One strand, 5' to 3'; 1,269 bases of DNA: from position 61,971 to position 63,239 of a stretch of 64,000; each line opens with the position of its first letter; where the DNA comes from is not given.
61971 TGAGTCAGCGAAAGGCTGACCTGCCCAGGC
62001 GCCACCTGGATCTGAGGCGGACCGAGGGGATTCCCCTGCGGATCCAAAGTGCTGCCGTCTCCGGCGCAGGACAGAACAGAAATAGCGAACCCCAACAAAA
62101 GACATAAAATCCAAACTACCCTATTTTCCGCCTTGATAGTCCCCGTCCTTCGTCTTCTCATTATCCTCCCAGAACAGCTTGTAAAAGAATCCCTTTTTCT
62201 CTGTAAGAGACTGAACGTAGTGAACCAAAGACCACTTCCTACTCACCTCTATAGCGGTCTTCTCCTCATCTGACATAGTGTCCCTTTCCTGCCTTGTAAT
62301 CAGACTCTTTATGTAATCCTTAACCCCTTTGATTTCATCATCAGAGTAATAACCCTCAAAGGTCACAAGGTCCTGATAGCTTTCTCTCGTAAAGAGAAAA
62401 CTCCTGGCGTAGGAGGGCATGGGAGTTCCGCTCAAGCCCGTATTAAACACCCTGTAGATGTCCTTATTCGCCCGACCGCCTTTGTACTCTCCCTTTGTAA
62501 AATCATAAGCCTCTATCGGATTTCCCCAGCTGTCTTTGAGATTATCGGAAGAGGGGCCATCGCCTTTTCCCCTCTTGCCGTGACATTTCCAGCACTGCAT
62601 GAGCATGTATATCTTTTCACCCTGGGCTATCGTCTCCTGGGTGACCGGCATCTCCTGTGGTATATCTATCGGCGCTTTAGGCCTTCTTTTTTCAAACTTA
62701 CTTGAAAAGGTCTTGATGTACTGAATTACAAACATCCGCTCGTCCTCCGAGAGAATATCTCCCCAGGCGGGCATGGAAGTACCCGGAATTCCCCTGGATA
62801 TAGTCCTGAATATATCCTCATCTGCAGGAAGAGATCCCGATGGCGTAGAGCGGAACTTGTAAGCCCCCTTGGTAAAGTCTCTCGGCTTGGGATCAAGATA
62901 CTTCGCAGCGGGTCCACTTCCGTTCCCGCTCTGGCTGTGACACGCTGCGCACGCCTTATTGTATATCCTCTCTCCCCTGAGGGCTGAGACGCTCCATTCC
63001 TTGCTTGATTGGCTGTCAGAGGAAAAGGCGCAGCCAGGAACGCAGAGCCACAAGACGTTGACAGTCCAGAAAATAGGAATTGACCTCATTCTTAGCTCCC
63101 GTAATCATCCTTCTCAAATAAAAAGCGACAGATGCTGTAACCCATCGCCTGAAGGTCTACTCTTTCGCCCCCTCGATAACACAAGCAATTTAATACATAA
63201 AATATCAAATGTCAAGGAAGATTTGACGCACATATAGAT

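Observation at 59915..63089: Three-gene cytochrome operon ending in a porin with an N-terminal CXXCH: candidate outer-membrane electron conduit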

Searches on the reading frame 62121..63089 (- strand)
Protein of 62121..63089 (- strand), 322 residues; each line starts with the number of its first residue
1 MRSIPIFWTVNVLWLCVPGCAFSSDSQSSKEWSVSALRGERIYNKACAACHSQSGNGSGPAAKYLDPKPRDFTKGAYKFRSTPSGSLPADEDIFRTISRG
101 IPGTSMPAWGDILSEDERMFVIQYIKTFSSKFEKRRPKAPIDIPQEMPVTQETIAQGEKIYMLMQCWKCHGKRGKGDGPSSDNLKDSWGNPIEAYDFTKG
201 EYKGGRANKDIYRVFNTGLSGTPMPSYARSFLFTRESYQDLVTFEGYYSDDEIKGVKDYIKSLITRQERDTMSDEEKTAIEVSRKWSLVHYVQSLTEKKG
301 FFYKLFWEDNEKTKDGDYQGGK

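Call 3: search_protein_families(library=pfam, proteins=[window:62121-63089:-], max_evalue=1)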
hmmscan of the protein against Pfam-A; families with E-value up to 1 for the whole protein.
window:62121-63089:- (322 aa): 7 families
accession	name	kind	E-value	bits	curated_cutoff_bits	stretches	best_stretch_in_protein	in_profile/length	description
PF00034.26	Cytochrom_C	-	1.1e-21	78.4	21.3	2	38-127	3-88/90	Cytochrome c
PF13442.11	Cytochrome_CBB3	-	7.9e-21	74.6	27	2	36-125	3-68/68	Cytochrome C oxidase, cbb3-type, subunit III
PF14495.11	Cytochrom_C550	-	0.006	16.7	27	0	36-53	26-43/136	Cytochrome c-550 domain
PF02433.20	FixO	-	0.017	15.1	29.6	0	26-53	40-68/219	Cytochrome C oxidase, mono-heme subunit/FixO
PF14522.11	Cytochrome_C7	-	0.027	14.7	24.8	0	44-54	41-51/67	Cytochrome c7 and related cytochrome c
PF11845.13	Tll0287-like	-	0.04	14.8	24.1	0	150-204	87-137/144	Tll0287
PF02167.20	Cytochrom_C1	-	0.2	11.8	22.8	1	37-52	16-31/219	Cytochrome C1 family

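Call 4: search_protein_families(library=ncbifam, proteins=[window:62121-63089:-], max_evalue=1)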
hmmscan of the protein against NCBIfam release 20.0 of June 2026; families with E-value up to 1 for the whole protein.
window:62121-63089:- (322 aa): 18 families
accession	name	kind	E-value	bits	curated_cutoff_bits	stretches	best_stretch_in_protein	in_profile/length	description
NF011054.0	PRK14486.1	equivalog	3.4e-14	53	447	2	37-128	216-290/294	putative bifunctional cbb3-type cytochrome c oxidase subunit II/cytochrome c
NF033864.1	cytochrome579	equivalog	1.1e-12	48.1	280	2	38-78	51-93/179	cytochrome 579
TIGR00782.1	ccoP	equivalog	2.1e-11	43.7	179.95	2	34-130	201-283/285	cytochrome-c oxidase, cbb3-type subunit III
NF050122.1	bc1_QcrC_actin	exception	2.6e-08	33.5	200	2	22-59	123-159/253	cytochrome bc1 complex diheme cytochrome c subunit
NF045774.1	cytochro_C551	exception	1.6e-06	28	118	1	14-60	13-64/110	cytochrome c551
NF045773.1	cytochro_C550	exception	5.8e-06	26.2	125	2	31-63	44-77/118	cytochrome c550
NF045930.1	Cytc6PetJCyano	equivalog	3.5e-05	23.7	135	1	33-125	25-102/110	cytochrome c6 PetJ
TIGR03872.1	cytochrome_MoxG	equivalog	0.00026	21.1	147.8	1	150-180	40-70/133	cytochrome c(L), periplasmic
NF040606.1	CytoC_perox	subfamily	0.00044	19.6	150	1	36-54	298-316/524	di-heme-cytochrome C peroxidase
TIGR04494.1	c550_PedF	equivalog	0.0011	18.9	122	1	39-127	54-129/133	cytochrome c-550 PedF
TIGR02603.1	CxxCH_TIGR02603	domain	0.0023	18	68.15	1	37-58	4-25/134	putative heme-binding domain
TIGR03045.1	PS_II_C550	equivalog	0.0024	17.6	177.75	1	37-53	52-68/159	photosystem II cytochrome c-550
TIGR04484.1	thiosulf_SoxA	equivalog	0.019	14.2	110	0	138-175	92-134/212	sulfur oxidation c-type cytochrome SoxA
NF011055.0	PRK14487.1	subfamily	0.021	14.3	218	0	26-53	46-74/212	cbb3-type cytochrome c oxidase subunit II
TIGR03874.1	4cys_cytochr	equivalog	0.023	14.4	161.75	0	36-61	33-58/143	c-type cytochrome, methanol metabolism-related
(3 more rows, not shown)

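Call 44: search_solved_structures(query=window:62121-63089:-, max_evalue=0.001)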
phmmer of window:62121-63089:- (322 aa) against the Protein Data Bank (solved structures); distinct sequences matched with E-value up to 0.001: 2.
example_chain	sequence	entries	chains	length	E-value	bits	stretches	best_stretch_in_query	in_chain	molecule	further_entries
6h5l_B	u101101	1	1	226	8.2e-66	225.6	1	38-231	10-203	Conserved hypothetical cytochrome protein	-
6f0k_E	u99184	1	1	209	0.00037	23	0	37-147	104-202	Quinol:cytochrome c oxidoreductase monoheme cytochrome subunit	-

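Call 47: search_solved_structures(query=window:62121-63089:-, max_evalue=0.001, show_alignments=1)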
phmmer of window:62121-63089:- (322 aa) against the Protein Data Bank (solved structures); distinct sequences matched with E-value up to 0.001: 2.
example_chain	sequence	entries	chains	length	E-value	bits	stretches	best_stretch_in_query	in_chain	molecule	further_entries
6h5l_B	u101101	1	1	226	8.2e-66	225.6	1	38-231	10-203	Conserved hypothetical cytochrome protein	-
6f0k_E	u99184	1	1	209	0.00037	23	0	37-147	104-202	Quinol:cytochrome c oxidoreductase monoheme cytochrome subunit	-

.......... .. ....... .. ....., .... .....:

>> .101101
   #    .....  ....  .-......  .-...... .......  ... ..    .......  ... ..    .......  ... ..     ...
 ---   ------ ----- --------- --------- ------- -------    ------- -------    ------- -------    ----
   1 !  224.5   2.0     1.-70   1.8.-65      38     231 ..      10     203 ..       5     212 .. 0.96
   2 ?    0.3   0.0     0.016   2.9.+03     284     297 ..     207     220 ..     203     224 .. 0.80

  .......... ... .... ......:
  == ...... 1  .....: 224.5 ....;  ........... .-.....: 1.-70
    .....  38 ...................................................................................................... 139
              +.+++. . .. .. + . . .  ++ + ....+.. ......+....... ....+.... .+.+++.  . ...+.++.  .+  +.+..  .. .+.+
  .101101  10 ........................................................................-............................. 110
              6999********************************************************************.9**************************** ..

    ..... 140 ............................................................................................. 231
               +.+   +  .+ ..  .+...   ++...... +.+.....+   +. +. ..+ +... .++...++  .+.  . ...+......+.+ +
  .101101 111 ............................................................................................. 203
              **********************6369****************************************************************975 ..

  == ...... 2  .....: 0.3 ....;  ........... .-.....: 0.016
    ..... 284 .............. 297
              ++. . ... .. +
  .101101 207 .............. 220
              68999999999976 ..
